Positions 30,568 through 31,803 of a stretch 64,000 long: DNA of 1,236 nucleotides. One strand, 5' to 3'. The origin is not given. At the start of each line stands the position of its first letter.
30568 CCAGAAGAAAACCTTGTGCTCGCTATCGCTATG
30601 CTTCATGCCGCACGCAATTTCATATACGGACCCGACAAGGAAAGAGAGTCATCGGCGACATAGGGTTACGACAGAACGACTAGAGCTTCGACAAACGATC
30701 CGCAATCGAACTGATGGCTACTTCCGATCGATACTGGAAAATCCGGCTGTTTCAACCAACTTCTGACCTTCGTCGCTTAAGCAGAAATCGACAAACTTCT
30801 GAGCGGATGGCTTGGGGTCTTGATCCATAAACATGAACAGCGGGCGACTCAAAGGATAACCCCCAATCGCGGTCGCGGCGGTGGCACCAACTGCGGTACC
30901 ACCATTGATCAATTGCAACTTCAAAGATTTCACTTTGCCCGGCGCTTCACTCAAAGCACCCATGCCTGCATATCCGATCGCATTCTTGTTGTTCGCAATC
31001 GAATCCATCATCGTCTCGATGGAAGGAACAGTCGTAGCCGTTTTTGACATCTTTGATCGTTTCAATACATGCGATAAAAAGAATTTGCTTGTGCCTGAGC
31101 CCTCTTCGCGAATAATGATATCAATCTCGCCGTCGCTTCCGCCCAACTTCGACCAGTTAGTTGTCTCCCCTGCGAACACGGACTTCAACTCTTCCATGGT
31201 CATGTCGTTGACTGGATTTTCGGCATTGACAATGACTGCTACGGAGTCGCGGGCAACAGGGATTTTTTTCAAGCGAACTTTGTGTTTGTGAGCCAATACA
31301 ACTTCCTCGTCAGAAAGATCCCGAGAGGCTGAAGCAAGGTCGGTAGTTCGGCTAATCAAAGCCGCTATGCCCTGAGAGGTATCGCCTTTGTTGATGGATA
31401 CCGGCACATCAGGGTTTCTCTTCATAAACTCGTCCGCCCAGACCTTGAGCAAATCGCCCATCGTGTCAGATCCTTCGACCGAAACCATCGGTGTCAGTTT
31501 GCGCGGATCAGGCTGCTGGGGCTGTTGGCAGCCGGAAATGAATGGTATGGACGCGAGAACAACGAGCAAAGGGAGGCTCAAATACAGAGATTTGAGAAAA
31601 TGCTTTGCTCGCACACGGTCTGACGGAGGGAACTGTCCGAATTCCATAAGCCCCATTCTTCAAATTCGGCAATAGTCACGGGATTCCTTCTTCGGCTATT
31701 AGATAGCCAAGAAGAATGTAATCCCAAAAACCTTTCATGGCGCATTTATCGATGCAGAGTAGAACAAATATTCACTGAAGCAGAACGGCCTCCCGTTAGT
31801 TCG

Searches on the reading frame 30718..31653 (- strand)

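Call 65: search_protein_families(library=pfam, proteins=[window:30718-31653:-], max_evalue=0.00001)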
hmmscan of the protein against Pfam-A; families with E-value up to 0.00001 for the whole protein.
window:30718-31653:- (311 aa): 3 families
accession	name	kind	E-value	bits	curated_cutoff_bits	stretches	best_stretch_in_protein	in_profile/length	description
PF12849.12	PBP_like_2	-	3.3e-44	152.1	27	1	57-295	12-267/267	PBP superfamily domain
PF12727.12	PBP_like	-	1.3e-09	37.9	27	1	73-235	1-155/193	PBP superfamily domain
PF13531.11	SBP_bac_11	-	1.8e-06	28.4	25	1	61-305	5-226/227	Bacterial extracellular solute-binding protein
